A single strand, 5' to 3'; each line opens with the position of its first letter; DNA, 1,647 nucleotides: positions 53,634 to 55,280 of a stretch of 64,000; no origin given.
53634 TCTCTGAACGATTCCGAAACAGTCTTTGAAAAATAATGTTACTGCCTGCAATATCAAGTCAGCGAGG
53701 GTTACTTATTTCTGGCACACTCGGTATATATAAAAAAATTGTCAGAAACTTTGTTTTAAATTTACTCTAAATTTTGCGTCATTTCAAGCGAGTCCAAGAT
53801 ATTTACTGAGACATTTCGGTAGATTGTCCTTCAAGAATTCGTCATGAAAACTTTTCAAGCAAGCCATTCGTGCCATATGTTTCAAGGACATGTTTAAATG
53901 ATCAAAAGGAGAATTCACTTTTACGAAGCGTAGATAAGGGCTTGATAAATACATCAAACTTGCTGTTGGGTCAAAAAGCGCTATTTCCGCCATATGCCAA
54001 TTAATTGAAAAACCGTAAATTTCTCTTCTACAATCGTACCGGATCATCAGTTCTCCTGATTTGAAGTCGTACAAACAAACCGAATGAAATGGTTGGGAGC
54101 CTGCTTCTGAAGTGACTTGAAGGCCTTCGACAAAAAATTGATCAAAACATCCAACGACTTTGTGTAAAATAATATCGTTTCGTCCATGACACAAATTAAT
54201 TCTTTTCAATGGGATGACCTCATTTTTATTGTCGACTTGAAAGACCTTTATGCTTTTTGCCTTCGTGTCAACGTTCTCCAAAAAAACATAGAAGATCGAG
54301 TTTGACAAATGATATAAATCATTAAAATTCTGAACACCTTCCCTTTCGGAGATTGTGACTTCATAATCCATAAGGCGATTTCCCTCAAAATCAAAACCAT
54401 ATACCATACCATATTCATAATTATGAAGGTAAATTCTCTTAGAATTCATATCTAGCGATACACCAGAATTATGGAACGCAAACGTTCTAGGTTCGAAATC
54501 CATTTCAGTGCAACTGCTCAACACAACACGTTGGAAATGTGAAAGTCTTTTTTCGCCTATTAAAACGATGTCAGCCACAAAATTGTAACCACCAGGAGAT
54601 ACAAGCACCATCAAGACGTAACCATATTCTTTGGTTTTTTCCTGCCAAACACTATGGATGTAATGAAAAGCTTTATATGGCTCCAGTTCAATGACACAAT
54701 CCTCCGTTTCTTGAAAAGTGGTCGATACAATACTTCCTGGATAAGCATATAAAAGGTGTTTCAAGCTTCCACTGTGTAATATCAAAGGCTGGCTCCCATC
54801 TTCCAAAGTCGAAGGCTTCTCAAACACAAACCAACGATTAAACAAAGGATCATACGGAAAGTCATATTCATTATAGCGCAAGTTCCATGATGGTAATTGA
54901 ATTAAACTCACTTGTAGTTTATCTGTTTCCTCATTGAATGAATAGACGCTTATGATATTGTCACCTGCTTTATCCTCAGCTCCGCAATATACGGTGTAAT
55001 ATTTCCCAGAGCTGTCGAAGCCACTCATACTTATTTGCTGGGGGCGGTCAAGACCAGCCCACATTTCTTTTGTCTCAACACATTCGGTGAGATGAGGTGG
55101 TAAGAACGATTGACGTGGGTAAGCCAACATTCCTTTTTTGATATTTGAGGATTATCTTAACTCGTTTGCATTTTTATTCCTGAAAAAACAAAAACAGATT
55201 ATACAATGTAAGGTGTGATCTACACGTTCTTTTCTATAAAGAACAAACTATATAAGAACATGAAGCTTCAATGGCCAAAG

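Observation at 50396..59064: Tandem triplication of an intronless 448-aa gene with a C-terminal SOCS-box-like motif and an unassigned N-terminal domain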

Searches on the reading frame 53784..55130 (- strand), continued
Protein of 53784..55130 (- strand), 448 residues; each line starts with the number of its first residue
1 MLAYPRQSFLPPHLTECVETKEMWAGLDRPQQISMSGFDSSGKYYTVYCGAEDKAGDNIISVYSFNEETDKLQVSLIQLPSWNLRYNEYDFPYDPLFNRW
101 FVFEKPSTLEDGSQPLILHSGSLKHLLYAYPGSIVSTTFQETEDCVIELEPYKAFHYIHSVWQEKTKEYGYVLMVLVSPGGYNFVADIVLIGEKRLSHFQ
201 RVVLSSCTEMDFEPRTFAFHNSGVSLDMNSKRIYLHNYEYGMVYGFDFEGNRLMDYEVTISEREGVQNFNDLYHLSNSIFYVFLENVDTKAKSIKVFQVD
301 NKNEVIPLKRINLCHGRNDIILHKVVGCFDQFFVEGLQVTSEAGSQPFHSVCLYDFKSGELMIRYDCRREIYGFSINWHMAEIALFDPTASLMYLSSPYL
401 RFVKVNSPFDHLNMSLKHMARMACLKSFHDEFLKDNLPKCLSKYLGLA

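Call 43: fold_search(model_id=the predicted structure, library=pdb)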
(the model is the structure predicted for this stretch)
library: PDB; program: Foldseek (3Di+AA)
matches with E <= 10: 1156; with E <= 0.001: 479
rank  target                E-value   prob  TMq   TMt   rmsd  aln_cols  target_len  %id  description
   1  4h5j_A                9.1e-09  1.00  0.47  0.59   6.9       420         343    9  Crystal Structure of the Guanine Nucleotide Exchange Factor Sec12 (P64 form) (released 2012-11-07)
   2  4h5j_B                1.7e-08  1.00  0.43  0.53   8.4       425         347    8  Crystal Structure of the Guanine Nucleotide Exchange Factor Sec12 (P64 form) (released 2012-11-07)
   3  4h5i_A                2.0e-08  1.00  0.40  0.50   8.8       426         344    8  Crystal Structure of the Guanine Nucleotide Exchange Factor Sec12 (P1 form) (released 2012-11-07)
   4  4h5i_B                4.8e-08  1.00  0.40  0.50   9.1       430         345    8  Crystal Structure of the Guanine Nucleotide Exchange Factor Sec12 (P1 form) (released 2012-11-07)
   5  7wb4_e                5.1e-08  1.00  0.31  0.13  14.2       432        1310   10  Cryo-EM structure of the NR subunit from X. laevis NPC (released 2022-03-02)
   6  3vgz_C                1.1e-07  1.00  0.42  0.54   9.0       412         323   10  Crystal structure of E. coli YncE (released 2011-11-16)
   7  9g33_UH               1.1e-07  1.00  0.27  0.23  10.5       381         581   10  Stalled 90S - Utp23-Krr1-deltaC3 (released 2025-06-18)
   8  3vgz_A                1.2e-07  1.00  0.39  0.49  10.8       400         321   11  Crystal structure of E. coli YncE (released 2011-11-16)
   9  3vh0_A                1.4e-07  1.00  0.38  0.49   9.9       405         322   10  Crystal structure of E. coli YncE complexed with DNA (released 2011-11-16)
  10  3opm_C                1.7e-07  1.00  0.40  0.27  13.5       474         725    9  Crystal Structure of Human DPP4 Bound to TAK-294 (released 2011-10-19)
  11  7seu_D                2.0e-07  1.00  0.39  0.51   9.6       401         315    9  Crystal structure of E coli contaminant protein YncE co-purified with a plant protein (released 2022-04-20)
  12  9n78_LH               2.0e-07  1.00  0.22  0.15  23.5       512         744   11  SSU processome maturation and disassembly, State L (released 2025-11-05)
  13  9n73_LI               2.3e-07  1.00  0.32  0.25  10.9       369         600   11  SSU processome maturation and disassembly, State G (released 2025-10-29)
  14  9n73_LR               2.4e-07  1.00  0.27  0.18  19.1       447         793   10  SSU processome maturation and disassembly, State G (released 2025-10-29)
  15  1r9n_B                2.7e-07  1.00  0.40  0.27  13.5       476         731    9  Crystal Structure of human dipeptidyl peptidase IV in complex with a decapeptide (tNPY) at 2.3 Ang. Resolution (released 2005-03-29)
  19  9d8p_A                4.3e-07  1.00  0.31  0.37  12.7       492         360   10  Focused map of Cryo-EM structure of Ubiquitin C-degron bound to KLHDC10-EloB/C (released 2024-11-20)
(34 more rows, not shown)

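Call 46: find_homologous_proteins(query=A2, max_evalue=0.001)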
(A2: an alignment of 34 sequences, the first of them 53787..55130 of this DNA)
Query A2 (34 sequences) (448 aa, profile of the alignment): 4 proteins with E <= 0.001 among 2931 candidates.
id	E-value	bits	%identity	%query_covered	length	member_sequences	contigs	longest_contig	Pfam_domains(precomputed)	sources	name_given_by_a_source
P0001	5.9e-75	271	55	70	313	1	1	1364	-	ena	-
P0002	1.9e-52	197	68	54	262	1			-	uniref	uniref:Uncharacterized protein n=1 Tax=Clytia hemisphaerica TaxID=252671 RepID=A0A7M5TQR3_9CNID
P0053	4.3e-48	183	24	51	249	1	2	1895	-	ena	-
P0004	2.8e-34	137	49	45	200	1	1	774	-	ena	-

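Call 47: find_encoding_contigs(protein=window:53784-55130:-, max_places=4, flank=10000)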
Protein window:53784-55130:- (448 aa): no gene with exactly this product is on record in the collection.

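Call 48: list_cluster_members(proteins=[window:53787-55130:-, window:57721-59064:-, P0015, P0022, P0023, P0026, P0029, P0030, P0031, P0054])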
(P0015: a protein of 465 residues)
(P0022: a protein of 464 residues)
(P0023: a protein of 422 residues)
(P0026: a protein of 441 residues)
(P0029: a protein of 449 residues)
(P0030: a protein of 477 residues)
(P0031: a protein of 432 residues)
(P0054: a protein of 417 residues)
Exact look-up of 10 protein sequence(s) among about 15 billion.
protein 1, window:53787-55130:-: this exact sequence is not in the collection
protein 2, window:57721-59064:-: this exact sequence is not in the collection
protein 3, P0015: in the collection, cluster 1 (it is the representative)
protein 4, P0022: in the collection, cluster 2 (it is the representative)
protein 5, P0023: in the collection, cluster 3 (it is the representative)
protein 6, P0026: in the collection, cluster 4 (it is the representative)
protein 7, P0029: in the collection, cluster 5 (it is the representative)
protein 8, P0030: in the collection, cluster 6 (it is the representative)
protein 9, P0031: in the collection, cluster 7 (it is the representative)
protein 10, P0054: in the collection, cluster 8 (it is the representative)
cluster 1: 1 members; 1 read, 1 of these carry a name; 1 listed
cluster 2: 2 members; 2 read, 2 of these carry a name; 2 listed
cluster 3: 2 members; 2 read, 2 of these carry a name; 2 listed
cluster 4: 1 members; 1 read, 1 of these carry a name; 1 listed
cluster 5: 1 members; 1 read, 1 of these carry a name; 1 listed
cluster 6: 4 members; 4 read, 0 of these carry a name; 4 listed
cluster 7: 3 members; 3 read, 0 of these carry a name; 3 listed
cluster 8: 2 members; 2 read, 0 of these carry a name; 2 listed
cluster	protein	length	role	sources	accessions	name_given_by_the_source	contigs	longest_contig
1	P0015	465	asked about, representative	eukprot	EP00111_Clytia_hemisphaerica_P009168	TCONS_00026952-protein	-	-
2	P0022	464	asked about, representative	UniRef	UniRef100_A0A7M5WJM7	Uncharacterized protein n=1 Tax=Clytia hemisphaerica TaxID=252671 RepID=A0A7M5WJM7_9CNID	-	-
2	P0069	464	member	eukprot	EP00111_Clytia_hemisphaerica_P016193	TCONS_00047919-protein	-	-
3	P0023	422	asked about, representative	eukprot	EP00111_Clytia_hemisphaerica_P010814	TCONS_00031626-protein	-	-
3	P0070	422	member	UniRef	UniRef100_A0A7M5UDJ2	Uncharacterized protein n=1 Tax=Clytia hemisphaerica TaxID=252671 RepID=A0A7M5UDJ2_9CNID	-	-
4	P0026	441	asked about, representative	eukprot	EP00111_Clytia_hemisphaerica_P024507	TCONS_00072252-protein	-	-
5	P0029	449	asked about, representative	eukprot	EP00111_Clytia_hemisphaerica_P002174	TCONS_00006109-protein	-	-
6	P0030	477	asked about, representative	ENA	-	-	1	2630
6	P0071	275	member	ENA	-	-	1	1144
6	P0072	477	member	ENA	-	-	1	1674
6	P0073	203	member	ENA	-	-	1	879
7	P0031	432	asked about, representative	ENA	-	-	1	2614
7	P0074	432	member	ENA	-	-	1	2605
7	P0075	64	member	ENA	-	-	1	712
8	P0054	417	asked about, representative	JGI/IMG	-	-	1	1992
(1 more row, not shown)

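Call 70: list_cluster_members(proteins=[P0008, P0012, P0016, P0018, P0019, P0020, P0024, P0028, P0033, P0035])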
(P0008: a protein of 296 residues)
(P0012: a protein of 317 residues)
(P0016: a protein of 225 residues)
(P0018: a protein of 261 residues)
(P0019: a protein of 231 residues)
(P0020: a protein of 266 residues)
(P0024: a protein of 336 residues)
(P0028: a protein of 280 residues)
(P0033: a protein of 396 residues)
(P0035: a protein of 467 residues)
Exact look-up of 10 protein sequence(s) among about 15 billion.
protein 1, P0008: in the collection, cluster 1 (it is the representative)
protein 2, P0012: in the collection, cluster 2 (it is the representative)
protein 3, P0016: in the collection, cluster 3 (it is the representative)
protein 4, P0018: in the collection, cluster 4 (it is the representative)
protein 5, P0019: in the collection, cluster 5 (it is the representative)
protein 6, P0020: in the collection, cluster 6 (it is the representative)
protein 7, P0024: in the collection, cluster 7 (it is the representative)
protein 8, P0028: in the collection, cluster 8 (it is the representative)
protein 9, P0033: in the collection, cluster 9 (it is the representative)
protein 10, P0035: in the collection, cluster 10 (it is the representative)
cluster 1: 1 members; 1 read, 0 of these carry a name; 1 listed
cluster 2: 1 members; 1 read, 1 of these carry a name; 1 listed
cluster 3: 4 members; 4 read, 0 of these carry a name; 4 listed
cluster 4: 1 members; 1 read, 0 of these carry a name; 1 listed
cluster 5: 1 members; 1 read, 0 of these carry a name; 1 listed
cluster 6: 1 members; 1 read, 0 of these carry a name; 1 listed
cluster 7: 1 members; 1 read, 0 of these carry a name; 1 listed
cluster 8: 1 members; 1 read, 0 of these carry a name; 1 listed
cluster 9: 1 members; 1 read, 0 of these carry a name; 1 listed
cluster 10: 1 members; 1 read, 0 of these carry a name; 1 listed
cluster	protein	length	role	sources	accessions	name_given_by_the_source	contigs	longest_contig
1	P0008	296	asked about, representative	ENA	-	-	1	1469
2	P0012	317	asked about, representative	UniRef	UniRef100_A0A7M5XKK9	Uncharacterized protein n=1 Tax=Clytia hemisphaerica TaxID=252671 RepID=A0A7M5XKK9_9CNID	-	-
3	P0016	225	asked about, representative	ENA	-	-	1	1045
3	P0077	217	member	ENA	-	-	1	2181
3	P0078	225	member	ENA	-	-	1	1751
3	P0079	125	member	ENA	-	-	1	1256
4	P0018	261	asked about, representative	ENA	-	-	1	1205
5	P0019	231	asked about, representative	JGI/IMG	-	-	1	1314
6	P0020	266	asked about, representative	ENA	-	-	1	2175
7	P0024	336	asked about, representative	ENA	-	-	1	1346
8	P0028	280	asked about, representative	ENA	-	-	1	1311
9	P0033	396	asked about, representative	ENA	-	-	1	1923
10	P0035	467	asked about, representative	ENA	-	-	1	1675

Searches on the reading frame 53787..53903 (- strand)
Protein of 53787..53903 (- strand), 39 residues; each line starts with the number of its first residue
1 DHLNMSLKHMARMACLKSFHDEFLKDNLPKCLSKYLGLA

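Call 30: search_solved_structures(query=A3, max_evalue=10, show_alignments=5)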
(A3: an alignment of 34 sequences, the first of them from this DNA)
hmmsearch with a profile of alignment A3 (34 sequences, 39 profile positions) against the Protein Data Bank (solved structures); distinct sequences matched with E-value up to 10: 6.
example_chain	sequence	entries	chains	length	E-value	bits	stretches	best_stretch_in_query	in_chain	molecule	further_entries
9mym_A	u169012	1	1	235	0.16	15.1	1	15-31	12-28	Izumo sperm-egg fusion protein 1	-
5b5k_A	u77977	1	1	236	0.16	15.1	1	15-31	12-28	Izumo sperm-egg fusion protein 1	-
9myl_C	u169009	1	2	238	0.16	15.1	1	15-31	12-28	Izumo sperm-egg fusion protein 1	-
7qug_A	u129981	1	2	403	0.46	13.6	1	18-30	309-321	carbon-sulfur lyase FnaPatB1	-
9ogb_C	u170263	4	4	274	1.3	12.2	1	5-35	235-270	Ankyrin repeat and SOCS box protein 8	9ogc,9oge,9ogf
9ogd_B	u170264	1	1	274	1.3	12.2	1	5-35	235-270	Ankyrin repeat and SOCS box protein 8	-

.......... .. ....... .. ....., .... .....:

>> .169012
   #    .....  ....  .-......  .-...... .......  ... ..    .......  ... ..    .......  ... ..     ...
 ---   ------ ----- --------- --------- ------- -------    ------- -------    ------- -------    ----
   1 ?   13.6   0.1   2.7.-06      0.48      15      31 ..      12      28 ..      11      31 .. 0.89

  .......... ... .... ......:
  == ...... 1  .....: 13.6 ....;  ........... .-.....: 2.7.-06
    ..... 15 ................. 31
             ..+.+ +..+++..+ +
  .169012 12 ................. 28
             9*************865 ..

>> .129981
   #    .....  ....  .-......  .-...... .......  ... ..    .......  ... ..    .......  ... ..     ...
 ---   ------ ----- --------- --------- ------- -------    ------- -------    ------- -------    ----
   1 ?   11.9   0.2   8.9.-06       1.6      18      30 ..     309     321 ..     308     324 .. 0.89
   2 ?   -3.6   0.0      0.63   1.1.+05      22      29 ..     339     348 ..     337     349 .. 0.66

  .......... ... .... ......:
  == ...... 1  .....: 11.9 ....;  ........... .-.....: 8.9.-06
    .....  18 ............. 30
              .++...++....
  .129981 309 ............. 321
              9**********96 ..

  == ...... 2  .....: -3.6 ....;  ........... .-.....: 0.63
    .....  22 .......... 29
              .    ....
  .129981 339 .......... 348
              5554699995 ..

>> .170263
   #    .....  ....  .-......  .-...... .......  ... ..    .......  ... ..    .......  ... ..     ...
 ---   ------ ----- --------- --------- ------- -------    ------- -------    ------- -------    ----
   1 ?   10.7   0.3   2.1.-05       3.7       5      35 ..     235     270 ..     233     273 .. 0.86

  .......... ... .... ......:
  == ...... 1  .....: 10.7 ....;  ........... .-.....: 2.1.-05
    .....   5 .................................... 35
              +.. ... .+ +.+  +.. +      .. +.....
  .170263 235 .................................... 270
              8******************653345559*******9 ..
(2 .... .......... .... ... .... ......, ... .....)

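Call 32: search_protein_families(library=pfam, alignment_id=A3, max_evalue=10)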
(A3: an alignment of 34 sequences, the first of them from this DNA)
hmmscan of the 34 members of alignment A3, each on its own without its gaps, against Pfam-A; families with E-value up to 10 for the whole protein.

A. member 1, seq(39 aa): 0 families

B. families by the number of members that match (of 34 scanned): 6 families
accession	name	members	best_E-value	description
PF07525.21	SOCS_box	15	0.00019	SOCS box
PF25244.1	PML_C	1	0.03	PML, C-terminal domain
PF21581.3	SCD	1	0.064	Stromalin conservative domain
PF17191.10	RecG_wedge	1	0.072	RecG wedge domain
PF02213.21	GYF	1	0.09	GYF domain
PF16649.10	IL23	1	0.13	Interleukin 23 subunit alpha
